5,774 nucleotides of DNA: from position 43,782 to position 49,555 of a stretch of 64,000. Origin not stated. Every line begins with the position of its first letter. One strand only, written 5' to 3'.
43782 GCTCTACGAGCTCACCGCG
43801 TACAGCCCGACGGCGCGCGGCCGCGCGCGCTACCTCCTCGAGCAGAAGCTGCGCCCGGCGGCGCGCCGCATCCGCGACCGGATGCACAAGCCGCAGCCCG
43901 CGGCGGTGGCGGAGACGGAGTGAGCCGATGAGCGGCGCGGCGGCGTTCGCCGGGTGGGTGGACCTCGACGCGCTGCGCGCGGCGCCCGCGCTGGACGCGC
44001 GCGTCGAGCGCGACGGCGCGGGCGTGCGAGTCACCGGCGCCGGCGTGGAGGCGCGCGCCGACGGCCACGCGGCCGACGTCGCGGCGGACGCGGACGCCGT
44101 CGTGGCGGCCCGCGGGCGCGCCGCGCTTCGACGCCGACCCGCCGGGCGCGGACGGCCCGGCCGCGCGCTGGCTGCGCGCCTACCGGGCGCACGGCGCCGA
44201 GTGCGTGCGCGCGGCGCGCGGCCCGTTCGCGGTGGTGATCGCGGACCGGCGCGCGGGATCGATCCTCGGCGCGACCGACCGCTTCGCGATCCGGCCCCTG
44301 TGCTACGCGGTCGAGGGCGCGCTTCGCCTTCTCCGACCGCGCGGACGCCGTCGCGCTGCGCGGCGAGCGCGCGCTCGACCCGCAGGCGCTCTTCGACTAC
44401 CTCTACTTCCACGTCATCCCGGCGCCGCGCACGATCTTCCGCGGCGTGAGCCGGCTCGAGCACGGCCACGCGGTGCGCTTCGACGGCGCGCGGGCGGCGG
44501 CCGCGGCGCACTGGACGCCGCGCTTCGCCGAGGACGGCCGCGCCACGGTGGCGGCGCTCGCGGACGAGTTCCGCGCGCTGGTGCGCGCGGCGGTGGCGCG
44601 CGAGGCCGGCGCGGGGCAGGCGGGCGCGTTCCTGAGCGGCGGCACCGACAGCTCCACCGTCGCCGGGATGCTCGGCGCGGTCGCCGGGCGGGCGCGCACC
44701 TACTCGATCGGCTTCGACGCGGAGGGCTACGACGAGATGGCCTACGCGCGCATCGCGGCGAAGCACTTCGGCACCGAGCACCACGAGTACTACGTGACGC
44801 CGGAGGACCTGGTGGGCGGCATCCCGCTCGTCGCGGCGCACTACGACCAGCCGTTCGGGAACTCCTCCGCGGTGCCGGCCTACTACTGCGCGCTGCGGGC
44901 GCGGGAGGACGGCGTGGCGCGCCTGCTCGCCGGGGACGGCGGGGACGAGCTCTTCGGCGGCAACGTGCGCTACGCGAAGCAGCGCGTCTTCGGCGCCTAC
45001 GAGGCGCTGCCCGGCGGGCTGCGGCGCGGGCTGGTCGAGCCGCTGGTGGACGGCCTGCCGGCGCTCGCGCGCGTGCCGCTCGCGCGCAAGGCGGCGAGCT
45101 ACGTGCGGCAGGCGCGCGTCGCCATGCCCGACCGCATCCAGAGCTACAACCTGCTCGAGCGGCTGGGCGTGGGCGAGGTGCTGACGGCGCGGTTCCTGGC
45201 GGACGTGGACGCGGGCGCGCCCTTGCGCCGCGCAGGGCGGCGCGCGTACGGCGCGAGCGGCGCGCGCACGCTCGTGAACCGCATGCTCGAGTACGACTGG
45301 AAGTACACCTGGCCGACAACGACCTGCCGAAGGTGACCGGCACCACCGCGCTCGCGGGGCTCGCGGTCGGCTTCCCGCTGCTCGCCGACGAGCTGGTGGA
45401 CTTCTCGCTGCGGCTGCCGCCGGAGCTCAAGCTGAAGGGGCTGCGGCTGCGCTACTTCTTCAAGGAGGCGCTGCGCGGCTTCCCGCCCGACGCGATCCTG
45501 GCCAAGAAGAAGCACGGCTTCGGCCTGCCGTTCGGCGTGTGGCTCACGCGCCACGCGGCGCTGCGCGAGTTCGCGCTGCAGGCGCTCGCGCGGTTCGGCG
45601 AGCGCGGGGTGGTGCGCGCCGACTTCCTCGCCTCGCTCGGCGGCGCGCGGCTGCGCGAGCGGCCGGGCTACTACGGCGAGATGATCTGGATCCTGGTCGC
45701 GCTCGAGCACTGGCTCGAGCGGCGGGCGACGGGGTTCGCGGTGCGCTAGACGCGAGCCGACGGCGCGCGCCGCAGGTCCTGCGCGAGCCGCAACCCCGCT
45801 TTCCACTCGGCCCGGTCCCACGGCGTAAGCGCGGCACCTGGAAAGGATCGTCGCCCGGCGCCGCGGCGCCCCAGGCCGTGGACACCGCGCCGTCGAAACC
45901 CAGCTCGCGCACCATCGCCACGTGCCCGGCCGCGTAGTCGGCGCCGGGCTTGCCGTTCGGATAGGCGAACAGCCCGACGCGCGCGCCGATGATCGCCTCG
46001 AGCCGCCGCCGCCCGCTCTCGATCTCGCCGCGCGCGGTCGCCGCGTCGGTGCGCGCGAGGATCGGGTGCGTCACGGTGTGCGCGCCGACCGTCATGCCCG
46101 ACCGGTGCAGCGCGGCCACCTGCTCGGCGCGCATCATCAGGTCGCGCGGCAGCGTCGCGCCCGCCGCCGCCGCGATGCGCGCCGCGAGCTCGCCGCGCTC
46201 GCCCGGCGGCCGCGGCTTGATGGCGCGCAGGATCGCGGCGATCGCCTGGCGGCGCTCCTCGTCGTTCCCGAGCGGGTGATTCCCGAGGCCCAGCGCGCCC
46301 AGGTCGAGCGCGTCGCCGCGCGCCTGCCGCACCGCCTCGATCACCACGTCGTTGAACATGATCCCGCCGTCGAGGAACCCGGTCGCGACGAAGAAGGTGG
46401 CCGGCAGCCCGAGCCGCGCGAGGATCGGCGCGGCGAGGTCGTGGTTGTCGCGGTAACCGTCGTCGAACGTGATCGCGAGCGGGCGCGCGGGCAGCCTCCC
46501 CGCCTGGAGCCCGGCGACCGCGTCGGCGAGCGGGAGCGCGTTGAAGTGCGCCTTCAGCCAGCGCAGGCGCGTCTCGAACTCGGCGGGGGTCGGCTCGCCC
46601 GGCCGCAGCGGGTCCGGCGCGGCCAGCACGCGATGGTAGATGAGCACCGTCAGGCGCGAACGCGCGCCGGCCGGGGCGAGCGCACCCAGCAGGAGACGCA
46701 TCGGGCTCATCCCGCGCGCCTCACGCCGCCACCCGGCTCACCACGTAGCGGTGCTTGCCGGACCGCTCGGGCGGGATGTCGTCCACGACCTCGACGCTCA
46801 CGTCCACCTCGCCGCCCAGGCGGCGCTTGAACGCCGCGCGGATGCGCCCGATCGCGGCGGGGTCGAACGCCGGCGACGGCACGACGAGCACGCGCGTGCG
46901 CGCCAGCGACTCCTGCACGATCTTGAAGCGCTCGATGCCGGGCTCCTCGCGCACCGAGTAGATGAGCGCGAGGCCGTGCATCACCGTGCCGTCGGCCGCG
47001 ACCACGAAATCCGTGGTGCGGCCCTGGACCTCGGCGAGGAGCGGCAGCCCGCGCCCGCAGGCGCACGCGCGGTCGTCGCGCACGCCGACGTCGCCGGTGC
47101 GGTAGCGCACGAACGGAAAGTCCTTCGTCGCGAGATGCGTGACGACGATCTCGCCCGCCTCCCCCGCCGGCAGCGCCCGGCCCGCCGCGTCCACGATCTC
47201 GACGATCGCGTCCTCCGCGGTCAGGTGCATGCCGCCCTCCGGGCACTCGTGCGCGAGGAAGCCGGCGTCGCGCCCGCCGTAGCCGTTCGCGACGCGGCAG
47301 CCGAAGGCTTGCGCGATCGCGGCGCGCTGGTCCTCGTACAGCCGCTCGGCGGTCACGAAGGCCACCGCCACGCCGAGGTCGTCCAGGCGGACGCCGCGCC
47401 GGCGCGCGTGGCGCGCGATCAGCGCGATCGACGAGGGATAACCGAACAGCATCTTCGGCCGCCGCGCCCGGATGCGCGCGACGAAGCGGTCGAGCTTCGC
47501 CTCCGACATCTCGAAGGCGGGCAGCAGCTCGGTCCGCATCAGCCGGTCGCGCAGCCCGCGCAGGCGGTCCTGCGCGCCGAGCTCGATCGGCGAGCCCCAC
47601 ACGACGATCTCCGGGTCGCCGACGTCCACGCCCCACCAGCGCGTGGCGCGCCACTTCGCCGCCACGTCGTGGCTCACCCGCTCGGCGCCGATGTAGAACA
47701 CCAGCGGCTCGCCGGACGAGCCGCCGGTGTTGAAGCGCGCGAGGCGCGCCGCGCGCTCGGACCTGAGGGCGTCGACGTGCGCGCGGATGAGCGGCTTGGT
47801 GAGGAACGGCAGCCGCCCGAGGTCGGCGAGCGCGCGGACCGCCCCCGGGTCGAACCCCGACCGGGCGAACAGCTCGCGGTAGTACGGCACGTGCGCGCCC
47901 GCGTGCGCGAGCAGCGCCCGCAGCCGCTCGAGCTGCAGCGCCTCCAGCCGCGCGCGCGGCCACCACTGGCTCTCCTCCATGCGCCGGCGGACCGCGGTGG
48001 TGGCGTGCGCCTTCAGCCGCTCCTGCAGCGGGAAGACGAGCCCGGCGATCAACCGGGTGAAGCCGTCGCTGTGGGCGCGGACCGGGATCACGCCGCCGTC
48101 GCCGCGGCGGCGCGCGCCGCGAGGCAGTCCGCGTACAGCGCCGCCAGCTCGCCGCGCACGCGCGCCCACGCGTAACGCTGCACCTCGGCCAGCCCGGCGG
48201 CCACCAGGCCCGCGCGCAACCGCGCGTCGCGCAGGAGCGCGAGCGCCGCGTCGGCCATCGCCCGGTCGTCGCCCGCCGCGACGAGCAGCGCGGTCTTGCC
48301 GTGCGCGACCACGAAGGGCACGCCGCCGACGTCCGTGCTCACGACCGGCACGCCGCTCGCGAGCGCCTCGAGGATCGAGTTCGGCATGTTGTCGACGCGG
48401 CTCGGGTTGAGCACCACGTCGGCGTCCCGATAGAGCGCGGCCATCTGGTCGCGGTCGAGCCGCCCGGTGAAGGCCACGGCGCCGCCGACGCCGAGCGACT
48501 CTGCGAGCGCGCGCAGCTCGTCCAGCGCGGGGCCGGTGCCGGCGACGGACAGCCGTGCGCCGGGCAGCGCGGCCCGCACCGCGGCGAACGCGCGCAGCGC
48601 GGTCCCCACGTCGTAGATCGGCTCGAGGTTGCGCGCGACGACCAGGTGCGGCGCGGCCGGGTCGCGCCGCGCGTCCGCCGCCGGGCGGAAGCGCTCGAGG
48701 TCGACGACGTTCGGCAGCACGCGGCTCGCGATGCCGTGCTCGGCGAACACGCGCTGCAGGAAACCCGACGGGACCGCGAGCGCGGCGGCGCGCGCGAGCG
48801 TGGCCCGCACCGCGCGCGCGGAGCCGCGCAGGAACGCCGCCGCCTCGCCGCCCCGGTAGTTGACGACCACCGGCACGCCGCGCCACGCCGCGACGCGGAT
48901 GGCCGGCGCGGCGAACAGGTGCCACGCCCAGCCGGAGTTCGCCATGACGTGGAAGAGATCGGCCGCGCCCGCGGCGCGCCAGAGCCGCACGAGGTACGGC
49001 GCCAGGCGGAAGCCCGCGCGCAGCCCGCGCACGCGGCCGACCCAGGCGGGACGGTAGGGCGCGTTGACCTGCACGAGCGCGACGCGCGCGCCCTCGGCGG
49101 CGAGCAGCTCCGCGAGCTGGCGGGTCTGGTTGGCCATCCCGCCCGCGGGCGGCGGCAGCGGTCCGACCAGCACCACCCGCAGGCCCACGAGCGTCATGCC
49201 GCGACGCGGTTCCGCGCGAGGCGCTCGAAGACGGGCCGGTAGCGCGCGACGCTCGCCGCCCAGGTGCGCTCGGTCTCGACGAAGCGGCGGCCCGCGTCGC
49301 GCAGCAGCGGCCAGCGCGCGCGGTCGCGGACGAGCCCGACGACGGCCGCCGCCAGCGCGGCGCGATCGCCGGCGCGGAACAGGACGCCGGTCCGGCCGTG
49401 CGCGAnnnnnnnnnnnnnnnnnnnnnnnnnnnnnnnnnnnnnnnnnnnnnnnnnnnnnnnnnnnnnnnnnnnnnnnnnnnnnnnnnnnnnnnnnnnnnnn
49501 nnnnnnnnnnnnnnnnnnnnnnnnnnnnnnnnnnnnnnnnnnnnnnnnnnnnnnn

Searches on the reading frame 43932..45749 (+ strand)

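Call 48: search_protein_families(library=ncbifam, max_evalue=0.001, proteins=[window:43932-45749:+])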
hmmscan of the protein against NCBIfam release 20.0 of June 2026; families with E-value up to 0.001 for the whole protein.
window:43932-45749:+ (605 aa): 5 families
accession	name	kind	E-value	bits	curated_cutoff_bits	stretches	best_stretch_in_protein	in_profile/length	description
TIGR03108.1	eps_aminotran_1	hypoth_equivalog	2.7e-20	72.6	816.9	2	454-597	485-627/628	XrtA/PEP-CTERM system amidotransferase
TIGR03104.1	trio_amidotrans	equivalog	6.8e-17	60.9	570.1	2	453-597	445-588/589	N-acetylglutaminylglutamine amidotransferase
TIGR01536.1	asn_synth_AEB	equivalog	9.8e-14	51.2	267.1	2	81-128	106-153/517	asparagine synthase (glutamine-hydrolyzing)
NF033535.1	lass_lactam_cya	exception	1e-09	37.5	525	2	81-127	105-151/668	lasso peptide isopeptide bond-forming cyclase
NF006949.0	PRK09431.1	equivalog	1.4e-06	27.2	499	0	81-128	104-151/554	asparagine synthase B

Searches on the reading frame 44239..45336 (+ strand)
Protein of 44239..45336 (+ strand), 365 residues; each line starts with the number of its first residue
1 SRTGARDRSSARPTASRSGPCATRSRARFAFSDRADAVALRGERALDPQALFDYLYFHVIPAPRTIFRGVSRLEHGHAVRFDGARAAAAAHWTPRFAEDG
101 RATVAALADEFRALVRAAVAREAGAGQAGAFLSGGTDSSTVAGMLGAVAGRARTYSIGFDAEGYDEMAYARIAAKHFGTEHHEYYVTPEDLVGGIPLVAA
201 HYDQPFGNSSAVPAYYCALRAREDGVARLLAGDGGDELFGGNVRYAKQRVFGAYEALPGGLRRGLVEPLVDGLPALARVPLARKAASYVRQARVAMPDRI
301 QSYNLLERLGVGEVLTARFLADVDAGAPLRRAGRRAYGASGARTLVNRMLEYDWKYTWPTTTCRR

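Call 41: search_protein_families(library=pfam, max_evalue=0.01, proteins=[window:44239-45336:+])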
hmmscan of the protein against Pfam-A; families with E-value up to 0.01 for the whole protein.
window:44239-45336:+ (365 aa): 1 family
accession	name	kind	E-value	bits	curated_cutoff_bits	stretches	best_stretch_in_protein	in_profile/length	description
PF00733.27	Asn_synthase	-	1.7e-47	163.3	21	1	110-363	1-224/354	Asparagine synthase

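Call 48: search_protein_families(library=ncbifam, max_evalue=0.001, proteins=[window:44239-45336:+])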
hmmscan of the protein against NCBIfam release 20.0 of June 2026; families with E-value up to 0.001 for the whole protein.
window:44239-45336:+ (365 aa): 6 families
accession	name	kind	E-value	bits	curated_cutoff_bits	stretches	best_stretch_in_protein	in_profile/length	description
TIGR03108.1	eps_aminotran_1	hypoth_equivalog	8.3e-42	143.7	816.9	1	43-287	173-420/628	XrtA/PEP-CTERM system amidotransferase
TIGR01536.1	asn_synth_AEB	equivalog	3.3e-40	138.6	267.1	1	29-255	157-384/517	asparagine synthase (glutamine-hydrolyzing)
TIGR03104.1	trio_amidotrans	equivalog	5.4e-30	104.2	570.1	1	22-247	151-385/589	N-acetylglutaminylglutamine amidotransferase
NF006949.0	PRK09431.1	equivalog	1.1e-14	53.9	499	1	108-243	209-359/554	asparagine synthase B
NF033561.1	macrolact_Ik_Al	subfamily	3.6e-14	52.3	300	1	45-240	130-332/561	albusnodin/ikarugamycin family macrolactam cyclase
NF033535.1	lass_lactam_cya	exception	4.6e-09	35.4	525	1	27-239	154-376/668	lasso peptide isopeptide bond-forming cyclase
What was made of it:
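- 43922..45749 (+): Flank gene: second asparagine-synthase-like amidotransferase, split over three frames (about 44,128, 44,324 and 45,307). NCBIfam and Pfam profile coordinates are spread over the frames (calls 41, 48).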

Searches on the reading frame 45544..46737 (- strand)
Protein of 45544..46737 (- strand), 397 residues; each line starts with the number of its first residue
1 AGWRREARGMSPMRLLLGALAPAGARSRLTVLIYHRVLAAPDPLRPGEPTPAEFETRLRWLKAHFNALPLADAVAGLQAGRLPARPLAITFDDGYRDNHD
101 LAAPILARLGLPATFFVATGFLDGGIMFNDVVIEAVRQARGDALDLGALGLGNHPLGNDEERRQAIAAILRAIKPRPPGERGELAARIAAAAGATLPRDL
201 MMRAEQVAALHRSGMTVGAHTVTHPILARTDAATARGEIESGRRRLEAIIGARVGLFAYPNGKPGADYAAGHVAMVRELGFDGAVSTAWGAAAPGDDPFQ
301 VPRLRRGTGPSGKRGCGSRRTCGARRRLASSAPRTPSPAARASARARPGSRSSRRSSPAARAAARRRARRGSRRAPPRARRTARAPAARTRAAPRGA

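Call 41: search_protein_families(library=pfam, max_evalue=0.01, proteins=[window:45544-46737:-])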
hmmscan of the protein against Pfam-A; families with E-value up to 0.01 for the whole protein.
window:45544-46737:- (397 aa): 1 family
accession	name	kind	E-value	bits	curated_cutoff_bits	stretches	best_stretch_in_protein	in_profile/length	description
PF01522.26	Polysacc_deac_1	-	1.1e-20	74.3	23.1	2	204-281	48-121/124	Polysaccharide deacetylase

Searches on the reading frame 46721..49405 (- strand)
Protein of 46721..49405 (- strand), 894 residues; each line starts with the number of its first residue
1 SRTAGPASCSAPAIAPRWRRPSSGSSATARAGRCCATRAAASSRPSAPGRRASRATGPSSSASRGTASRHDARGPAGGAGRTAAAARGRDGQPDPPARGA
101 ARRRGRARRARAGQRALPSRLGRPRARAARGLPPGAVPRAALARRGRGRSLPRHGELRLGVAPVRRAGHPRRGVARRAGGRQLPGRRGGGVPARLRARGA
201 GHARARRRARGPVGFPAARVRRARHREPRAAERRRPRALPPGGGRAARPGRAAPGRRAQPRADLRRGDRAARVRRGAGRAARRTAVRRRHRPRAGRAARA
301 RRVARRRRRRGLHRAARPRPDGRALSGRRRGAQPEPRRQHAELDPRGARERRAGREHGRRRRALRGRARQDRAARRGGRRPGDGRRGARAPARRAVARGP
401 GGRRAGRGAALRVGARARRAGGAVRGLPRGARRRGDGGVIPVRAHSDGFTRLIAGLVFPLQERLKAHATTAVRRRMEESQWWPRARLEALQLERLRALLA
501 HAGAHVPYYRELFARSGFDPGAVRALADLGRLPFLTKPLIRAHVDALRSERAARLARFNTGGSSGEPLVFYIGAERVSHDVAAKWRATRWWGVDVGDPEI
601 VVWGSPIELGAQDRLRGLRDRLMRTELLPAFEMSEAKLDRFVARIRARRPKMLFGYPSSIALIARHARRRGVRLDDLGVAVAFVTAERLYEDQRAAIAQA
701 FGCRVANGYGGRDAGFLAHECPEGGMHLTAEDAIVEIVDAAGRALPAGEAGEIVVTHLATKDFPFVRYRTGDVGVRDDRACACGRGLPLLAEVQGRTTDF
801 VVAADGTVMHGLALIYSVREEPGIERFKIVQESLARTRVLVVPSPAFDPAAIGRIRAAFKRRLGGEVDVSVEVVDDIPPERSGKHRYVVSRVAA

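Call 48: search_protein_families(library=ncbifam, max_evalue=0.001, proteins=[window:46721-49405:-])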
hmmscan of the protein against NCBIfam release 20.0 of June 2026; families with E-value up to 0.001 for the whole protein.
window:46721-49405:- (894 aa): 7 families
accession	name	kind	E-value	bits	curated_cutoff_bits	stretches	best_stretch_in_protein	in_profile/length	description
NF045666.1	DVU1553_fam_AMP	equivalog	6.5e-43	147.1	300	2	619-796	152-330/331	DVU_1553 family AMP-dependent CoA ligase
NF041878.1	paak_haloarch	equivalog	3.9e-31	108.1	700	1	478-803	4-331/427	phenylacetate--CoA ligase PaaK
NF053551.1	FlxY_rubin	equivalog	8.1e-28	97.3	520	2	648-870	167-398/424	flexirubin biosynthesis putative acyl-CoA ligase FlxY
TIGR02155.1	PA_CoA_ligase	equivalog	1.4e-26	93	646.3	1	484-802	5-322/422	phenylacetate--CoA ligase PaaK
NF041217.1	BagE_FevW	exception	3.4e-14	52.6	800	1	487-798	13-312/424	bagremycin/ferroverdin synthetase BagE/FevW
TIGR03335.1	F390_ftsA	equivalog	3.4e-14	52.4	458.7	1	484-786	11-319/445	coenzyme F390 synthetase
TIGR02304.1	aden_form_hyp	equivalog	1.2e-10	40.9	251.9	1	637-802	175-331/430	F390 synthetase-related protein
